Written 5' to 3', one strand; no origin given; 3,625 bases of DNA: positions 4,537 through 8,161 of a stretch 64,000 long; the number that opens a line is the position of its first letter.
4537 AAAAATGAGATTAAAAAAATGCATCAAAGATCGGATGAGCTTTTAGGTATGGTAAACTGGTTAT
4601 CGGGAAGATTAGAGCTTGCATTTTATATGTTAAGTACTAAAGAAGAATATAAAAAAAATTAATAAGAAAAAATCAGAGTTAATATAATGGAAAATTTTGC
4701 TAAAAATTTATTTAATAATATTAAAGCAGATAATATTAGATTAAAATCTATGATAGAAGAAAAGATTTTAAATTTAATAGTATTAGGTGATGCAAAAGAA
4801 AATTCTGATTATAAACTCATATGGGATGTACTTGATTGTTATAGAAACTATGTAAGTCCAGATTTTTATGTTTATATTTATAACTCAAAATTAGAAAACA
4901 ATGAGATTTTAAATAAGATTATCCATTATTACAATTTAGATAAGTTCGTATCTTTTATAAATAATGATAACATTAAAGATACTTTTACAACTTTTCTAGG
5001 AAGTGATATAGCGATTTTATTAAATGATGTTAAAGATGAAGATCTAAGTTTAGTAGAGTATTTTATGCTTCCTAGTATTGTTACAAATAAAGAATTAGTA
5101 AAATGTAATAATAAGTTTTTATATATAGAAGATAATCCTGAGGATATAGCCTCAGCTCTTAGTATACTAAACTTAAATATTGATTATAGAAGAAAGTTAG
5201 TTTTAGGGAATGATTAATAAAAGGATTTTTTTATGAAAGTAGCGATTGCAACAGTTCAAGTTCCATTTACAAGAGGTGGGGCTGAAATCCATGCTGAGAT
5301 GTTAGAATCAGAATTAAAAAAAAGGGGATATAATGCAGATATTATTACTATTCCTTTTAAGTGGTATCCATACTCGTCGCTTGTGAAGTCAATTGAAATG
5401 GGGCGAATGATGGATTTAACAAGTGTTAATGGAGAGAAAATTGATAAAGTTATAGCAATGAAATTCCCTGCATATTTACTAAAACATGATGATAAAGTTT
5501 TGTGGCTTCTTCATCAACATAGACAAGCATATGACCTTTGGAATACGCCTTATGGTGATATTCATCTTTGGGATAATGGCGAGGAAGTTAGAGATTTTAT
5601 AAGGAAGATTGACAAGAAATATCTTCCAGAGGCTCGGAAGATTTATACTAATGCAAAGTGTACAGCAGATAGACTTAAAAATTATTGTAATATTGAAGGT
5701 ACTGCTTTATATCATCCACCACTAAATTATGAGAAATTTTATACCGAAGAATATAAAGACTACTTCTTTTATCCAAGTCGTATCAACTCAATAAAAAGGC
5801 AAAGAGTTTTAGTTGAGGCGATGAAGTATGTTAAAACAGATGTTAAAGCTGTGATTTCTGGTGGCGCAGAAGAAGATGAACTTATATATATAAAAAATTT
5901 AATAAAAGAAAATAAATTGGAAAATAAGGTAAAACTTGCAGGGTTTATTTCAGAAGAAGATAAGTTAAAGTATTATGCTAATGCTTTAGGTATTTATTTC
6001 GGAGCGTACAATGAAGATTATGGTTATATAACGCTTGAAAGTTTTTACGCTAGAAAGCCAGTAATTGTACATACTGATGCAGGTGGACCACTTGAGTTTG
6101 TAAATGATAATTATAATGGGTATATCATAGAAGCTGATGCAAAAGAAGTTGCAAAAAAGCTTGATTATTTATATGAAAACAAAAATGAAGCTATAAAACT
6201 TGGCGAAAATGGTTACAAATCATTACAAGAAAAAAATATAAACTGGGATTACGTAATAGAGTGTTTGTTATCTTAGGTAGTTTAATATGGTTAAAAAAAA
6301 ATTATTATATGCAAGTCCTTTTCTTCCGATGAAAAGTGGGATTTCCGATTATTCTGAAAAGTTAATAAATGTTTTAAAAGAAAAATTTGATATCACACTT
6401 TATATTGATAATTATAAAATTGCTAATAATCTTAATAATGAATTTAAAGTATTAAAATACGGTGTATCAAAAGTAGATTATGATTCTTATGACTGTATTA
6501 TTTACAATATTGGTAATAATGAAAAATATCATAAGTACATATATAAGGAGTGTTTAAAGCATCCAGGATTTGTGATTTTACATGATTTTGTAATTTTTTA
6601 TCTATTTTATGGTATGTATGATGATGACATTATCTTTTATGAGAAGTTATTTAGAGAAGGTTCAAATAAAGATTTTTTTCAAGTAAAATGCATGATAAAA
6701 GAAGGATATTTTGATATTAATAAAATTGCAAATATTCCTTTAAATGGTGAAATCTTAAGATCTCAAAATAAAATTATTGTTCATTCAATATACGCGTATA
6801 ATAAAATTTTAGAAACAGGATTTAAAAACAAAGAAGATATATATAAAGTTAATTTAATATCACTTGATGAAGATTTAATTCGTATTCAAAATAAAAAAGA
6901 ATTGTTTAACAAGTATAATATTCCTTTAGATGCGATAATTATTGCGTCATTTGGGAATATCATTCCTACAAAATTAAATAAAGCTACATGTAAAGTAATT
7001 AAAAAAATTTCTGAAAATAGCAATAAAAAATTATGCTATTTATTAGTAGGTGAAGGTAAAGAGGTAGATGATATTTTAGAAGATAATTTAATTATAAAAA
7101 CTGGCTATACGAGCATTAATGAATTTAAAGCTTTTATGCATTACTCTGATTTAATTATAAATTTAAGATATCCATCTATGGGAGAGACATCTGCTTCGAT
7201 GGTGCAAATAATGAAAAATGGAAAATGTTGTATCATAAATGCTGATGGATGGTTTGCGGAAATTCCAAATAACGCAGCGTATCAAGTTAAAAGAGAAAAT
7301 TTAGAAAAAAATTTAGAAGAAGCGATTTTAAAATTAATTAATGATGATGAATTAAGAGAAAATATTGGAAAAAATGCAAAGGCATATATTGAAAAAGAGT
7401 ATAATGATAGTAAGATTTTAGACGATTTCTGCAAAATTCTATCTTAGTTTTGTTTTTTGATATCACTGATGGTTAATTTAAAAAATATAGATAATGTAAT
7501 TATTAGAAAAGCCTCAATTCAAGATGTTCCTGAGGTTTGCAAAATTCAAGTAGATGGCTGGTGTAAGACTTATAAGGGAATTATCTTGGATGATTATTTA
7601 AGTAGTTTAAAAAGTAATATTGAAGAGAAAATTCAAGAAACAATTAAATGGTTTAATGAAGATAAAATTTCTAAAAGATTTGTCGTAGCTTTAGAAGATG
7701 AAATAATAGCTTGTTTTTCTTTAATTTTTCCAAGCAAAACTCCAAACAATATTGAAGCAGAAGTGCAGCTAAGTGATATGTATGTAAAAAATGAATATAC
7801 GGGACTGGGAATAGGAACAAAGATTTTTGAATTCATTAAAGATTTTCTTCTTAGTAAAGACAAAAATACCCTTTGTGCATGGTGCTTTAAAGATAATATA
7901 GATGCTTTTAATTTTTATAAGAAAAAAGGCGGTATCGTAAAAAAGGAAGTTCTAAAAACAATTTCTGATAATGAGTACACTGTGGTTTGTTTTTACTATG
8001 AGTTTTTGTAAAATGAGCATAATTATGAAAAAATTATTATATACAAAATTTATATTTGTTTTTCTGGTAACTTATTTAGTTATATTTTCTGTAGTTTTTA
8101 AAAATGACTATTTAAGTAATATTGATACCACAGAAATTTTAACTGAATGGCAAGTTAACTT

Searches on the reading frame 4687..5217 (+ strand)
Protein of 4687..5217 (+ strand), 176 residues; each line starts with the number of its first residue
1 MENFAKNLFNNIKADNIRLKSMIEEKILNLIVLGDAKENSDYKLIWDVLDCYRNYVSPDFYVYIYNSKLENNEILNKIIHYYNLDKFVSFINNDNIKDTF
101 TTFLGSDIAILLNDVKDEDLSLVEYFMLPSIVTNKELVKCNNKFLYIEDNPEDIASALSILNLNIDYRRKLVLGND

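Call 4: search_protein_families(library=pfam, proteins=[window:4687-5217:+], max_evalue=0.1)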
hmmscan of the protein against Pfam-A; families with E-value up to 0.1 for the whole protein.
window:4687-5217:+ (176 aa): 1 family
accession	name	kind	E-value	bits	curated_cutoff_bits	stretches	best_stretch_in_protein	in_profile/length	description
PF19945.4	DUF6407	-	0.018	16.1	25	0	13-40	53-80/96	Family of unknown function (DUF6407)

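Call 5: search_protein_families(library=ncbifam, proteins=[window:4687-5217:+], max_evalue=0.1)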
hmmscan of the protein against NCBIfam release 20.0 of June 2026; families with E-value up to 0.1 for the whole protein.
window:4687-5217:+ (176 aa): 0 families
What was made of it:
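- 4687..5217 (+): Conserved 176-aa protein of unknown function. No family match (calls 4, 5).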

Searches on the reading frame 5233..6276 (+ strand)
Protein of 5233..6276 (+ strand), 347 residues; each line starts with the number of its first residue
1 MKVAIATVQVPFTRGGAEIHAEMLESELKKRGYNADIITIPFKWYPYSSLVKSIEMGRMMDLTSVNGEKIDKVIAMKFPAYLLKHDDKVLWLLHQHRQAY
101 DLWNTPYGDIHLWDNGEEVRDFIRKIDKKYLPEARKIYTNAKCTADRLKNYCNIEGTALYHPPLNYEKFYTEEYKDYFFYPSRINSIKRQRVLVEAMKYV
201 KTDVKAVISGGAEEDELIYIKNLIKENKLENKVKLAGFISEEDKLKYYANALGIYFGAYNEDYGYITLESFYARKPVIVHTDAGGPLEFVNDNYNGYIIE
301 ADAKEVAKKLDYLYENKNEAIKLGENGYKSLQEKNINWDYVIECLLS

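Call 4: search_protein_families(library=pfam, proteins=[window:5233-6276:+], max_evalue=0.1)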
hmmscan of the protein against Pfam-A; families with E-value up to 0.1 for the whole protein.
window:5233-6276:+ (347 aa): 4 families
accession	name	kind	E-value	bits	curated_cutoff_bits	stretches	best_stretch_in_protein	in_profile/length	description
PF00534.26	Glycos_transf_1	-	3e-26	92.4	26.4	1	173-329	13-171/172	Glycosyl transferases group 1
PF13692.12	Glyco_trans_1_4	-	1.3e-15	58.3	27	1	178-316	4-142/142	Glycosyl transferases group 1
PF13439.12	Glyco_transf_4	-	0.023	15.2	28.5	0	15-39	2-26/170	Glycosyltransferase Family 4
PF13524.12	Glyco_trans_1_2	-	0.033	14.6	25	0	297-343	95-140/144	Glycosyl transferase-like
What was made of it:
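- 5233..6276 (+): GT4-type (GT-B fold) glycosyltransferase 1. Pfam Glycos_transf_1, E 3e-26 (call 4).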

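Call 5: search_protein_families(library=ncbifam, proteins=[window:5233-6276:+], max_evalue=0.1)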
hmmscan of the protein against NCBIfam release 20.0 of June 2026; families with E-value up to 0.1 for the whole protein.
window:5233-6276:+ (347 aa): 25 families
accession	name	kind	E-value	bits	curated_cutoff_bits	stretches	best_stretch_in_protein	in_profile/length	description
NF041010.1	glycosy_Agl16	equivalog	5.6e-19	68.2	575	1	167-339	171-338/352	glycosylation protein Agl16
NF046085.1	XrtY_assoc_Gly1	equivalog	6.1e-17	61.5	400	1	178-327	212-360/387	XrtY-associated glycosyltransferase XYAG1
NF047880.1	glyco_SdgA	exception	1.1e-14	53.9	800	1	186-333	329-473/488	serine-aspartate repeat adhesin O-glycosyltransferase SdgA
NF041876.1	EPS_EpsE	equivalog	7.6e-14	51.7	400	1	179-333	218-378/389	exopolysaccharide biosynthesis GT4 family glycosyltransferase EpsE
TIGR02149.1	glgA_Coryne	subfamily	1.5e-12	47.4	302.4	1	167-342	196-380/391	glycogen synthase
NF038295.1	EPS_HpsP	equivalog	5.8e-12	45.3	550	1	168-342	200-377/388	hormogonium polysaccharide biosynthesis glycosyltransferase HpsP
NF050063.1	ProtGlycPglJ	equivalog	1.6e-11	44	500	1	131-318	142-334/363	N-acetylgalactosamine-N,N'-diacetylbacillosaminyl-diphospho-undecaprenol 4-alpha-N-acetylgalactosaminyltransferase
NF047881.1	glyco_SdgB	exception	2.4e-10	39.7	800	1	187-330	336-476/496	serine-aspartate repeat adhesin O-glycosyltransferase SdgB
TIGR03999.1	thiol_BshA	equivalog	3.8e-10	39.2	273.7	1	165-333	189-355/375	N-acetyl-alpha-D-glucosaminyl L-malate synthase BshA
TIGR03449.1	mycothiol_MshA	equivalog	2.7e-07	29.8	462.5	1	182-343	227-394/406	D-inositol-3-phosphate glycosyltransferase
NF049987.1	DaglGlyslTfaseDgs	equivalog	4.6e-07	29.1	500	1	220-337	203-314/332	processive diacylglycerol alpha-glucosyltransferase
TIGR04157.1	glyco_rSAM_CFB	subfamily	1.9e-06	27.1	400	1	168-311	220-360/406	TIGR04157 family glycosyltransferase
TIGR04063.1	stp3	hypoth_equivalog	7.1e-06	25.2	442.05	1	194-341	232-384/397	TIGR04063 family PEP-CTERM/XrtA system glycosyltransferase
NF053513.1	Gtran_IagA_BgsA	equivalog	1.1e-05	24.6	460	1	220-337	206-318/333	LTA glycolipid anchor biosynthesis glycosyltransferase, IagA/BgsA family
TIGR03088.1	stp2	hypoth_equivalog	2e-05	23.8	409.05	1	181-333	200-355/374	TIGR03088 family PEP-CTERM/XrtA system glycosyltransferase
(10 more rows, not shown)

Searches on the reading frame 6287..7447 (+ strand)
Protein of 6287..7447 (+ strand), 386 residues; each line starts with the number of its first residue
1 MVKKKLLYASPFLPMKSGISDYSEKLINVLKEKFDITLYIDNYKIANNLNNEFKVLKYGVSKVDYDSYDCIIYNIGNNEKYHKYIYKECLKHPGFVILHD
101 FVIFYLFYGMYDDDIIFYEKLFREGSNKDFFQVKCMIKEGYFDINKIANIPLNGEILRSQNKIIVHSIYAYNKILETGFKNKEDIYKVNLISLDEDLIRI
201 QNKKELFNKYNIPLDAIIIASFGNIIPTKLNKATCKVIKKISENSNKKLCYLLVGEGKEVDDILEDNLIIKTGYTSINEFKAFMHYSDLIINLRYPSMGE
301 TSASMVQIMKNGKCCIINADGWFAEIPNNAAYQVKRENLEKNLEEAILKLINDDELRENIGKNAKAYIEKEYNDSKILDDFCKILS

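Call 4: search_protein_families(library=pfam, proteins=[window:6287-7447:+], max_evalue=0.1)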
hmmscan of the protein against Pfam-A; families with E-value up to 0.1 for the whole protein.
window:6287-7447:+ (386 aa): 3 families
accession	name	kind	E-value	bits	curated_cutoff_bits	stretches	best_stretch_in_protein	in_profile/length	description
PF00534.26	Glycos_transf_1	-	6.2e-11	42.6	26.4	1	203-365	2-170/172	Glycosyl transferases group 1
PF13692.12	Glyco_trans_1_4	-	0.00011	22.9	27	1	219-353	4-142/142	Glycosyl transferases group 1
PF23023.1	Anti-Pycsar_Apyc1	-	0.049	13.5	50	1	286-367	153-236/250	Anti-Pycsar protein Apyc1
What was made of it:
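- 6287..7447 (+): GT4-type glycosyltransferase 2. Pfam Glycos_transf_1, E 6e-11 (call 4).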

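Call 5: search_protein_families(library=ncbifam, proteins=[window:6287-7447:+], max_evalue=0.1)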
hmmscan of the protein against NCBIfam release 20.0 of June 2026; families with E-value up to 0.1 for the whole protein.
window:6287-7447:+ (386 aa): 9 families
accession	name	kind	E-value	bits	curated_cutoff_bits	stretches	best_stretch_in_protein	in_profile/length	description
NF007640.0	PRK10307.1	subfamily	2.5e-06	26.7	276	1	156-383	168-402/411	WcaI family glycosyltransferase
TIGR03999.1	thiol_BshA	equivalog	4.6e-06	25.8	273.7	1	179-383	163-368/375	N-acetyl-alpha-D-glucosaminyl L-malate synthase BshA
NF038298.1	EPS_HpsO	equivalog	2.4e-05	23.3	575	1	159-265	146-247/388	hormogonium polysaccharide biosynthesis glycosyltransferase HpsO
TIGR03088.1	stp2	hypoth_equivalog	0.0062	15.6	409.05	1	217-384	195-369/374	TIGR03088 family PEP-CTERM/XrtA system glycosyltransferase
NF004384.0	PRK05748.1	equivalog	0.021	13.4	525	1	269-305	185-221/452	replicative DNA helicase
TIGR00665.1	DnaB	equivalog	0.024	13.5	385.25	1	232-305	137-213/435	replicative DNA helicase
NF005945.0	PRK08006.1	equivalog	0.025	13.4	898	1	270-307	207-244/471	replicative DNA helicase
NF006458.0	PRK08840.1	equivalog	0.041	12.6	884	1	270-306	200-236/464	replicative DNA helicase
NF038229.1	Glyco4_Geo_Pelo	equivalog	0.079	12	400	0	340-376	288-324/338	GPMC system family 4 glycosyltransferase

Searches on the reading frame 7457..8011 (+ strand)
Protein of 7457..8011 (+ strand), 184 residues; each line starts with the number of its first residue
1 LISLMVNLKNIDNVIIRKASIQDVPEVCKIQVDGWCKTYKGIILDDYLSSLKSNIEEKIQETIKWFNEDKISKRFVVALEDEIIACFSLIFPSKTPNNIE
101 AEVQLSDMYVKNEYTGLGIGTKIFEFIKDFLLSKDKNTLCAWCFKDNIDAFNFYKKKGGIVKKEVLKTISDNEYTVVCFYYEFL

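Call 4: search_protein_families(library=pfam, proteins=[window:7457-8011:+], max_evalue=0.1)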
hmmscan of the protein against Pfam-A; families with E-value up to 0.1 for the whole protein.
window:7457-8011:+ (184 aa): 4 families
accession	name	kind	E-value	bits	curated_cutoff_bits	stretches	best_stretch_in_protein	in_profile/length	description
PF00583.31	Acetyltransf_1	-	4.7e-10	40.2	20.7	1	55-158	16-115/116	Acetyltransferase (GNAT) family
PF13508.13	Acetyltransf_7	-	4.6e-08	33.8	27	1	74-158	4-81/84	Acetyltransferase (GNAT) domain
PF13673.13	Acetyltransf_10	-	0.00054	20.4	23.6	1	72-158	30-106/128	Acetyltransferase (GNAT) domain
PF08445.16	FR47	-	0.048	14.1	22.1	1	104-162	23-80/86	FR47-like protein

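Call 5: search_protein_families(library=ncbifam, proteins=[window:7457-8011:+], max_evalue=0.1)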
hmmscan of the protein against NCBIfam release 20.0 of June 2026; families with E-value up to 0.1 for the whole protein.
window:7457-8011:+ (184 aa): 10 families
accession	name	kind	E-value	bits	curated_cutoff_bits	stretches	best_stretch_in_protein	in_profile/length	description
NF053587.1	SpmdActasePaiA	equivalog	4.1e-07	29.9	250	1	14-161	3-149/172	spermidine/spermine N(1)-acetyltransferase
NF041158.1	Spm_actase_Thplmales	equivalog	3e-06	27.5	225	1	14-123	2-106/115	spermidine N(1)-acetyltransferase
TIGR01575.1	rimI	equivalog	5.9e-05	23.2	86.4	1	73-158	32-111/132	ribosomal protein S18-alanine N-acetyltransferase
NF040503.1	resist_ArsN1a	equivalog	8.8e-05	22.3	170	1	16-158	1-132/159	arsinothricin resistance N-acetyltransferase ArsN1 family A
NF000115.2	AAC_6p_Iad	exception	0.0016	18.6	275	1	15-158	1-130/144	aminoglycoside N-acetyltransferase AAC(6')-Iad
NF007853.0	PRK10562.1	equivalog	0.005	17.1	125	1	105-166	71-127/146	N-acetyltransferase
NF041716.1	HxA_phane_GNAT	equivalog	0.048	13.6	250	1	66-158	46-139/152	cyclophane-containing RiPP N-acetyltransferase HaaN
NF040502.1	PPT_acetyltrans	equivalog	0.05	13.3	300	0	15-127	9-110/183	phosphinothricin N-acetyltransferase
NF000431.1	AAC_6p_Ian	exception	0.078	12.5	400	1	107-158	98-150/190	aminoglycoside N-acetyltransferase AAC(6')-Ian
NF008212.0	PRK10975.1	equivalog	0.092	12.5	219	0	108-163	169-224/232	dTDP-4-amino-4,6-dideoxy-D-galactose acyltransferase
